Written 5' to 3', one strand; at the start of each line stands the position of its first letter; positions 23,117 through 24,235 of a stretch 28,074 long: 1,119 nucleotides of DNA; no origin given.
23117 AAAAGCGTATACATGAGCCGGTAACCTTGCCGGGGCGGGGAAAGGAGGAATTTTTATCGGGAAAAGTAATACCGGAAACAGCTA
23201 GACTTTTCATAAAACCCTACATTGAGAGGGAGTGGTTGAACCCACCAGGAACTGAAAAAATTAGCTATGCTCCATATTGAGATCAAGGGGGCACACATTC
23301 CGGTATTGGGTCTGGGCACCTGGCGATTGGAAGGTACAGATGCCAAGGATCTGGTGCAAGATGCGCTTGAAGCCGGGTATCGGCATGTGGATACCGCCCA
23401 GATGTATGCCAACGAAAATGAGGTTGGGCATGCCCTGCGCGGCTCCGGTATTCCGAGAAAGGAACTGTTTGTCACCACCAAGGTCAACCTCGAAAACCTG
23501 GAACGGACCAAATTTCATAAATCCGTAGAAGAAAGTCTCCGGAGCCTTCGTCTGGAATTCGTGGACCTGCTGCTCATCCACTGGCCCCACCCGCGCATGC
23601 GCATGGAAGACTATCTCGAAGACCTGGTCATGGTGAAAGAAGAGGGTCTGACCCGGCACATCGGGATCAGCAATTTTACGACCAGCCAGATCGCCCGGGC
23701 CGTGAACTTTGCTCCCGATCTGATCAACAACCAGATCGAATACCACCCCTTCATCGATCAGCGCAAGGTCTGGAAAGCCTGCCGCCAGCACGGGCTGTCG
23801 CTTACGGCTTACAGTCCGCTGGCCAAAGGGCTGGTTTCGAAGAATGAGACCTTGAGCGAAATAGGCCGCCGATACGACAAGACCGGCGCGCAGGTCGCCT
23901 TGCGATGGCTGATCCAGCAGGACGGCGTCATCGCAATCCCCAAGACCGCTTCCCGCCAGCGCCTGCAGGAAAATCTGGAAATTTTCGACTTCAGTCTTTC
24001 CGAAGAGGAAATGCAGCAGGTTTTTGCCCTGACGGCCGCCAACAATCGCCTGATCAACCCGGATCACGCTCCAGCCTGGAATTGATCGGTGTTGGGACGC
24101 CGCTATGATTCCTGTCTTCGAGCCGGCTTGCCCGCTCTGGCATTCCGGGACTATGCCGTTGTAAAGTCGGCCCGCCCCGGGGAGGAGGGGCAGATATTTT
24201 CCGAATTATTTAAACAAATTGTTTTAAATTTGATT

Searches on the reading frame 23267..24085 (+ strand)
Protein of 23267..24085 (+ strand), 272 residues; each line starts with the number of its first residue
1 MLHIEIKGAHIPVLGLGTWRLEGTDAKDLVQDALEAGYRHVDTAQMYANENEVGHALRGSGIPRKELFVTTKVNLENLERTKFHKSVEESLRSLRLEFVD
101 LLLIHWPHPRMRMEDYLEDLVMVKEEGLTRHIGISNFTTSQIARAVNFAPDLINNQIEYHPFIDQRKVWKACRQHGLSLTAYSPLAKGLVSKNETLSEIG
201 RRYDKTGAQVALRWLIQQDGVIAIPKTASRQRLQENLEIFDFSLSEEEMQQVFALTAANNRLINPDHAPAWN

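Call 86: search_protein_families(library=pfam, proteins=[window:23267-24085:+], max_evalue=0.001)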
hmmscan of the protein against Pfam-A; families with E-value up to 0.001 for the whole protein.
window:23267-24085:+ (272 aa): 1 family
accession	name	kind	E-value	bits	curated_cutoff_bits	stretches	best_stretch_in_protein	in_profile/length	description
PF00248.27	Aldo_ket_red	-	7.8e-60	202.9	24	1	14-252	2-286/291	Aldo/keto reductase family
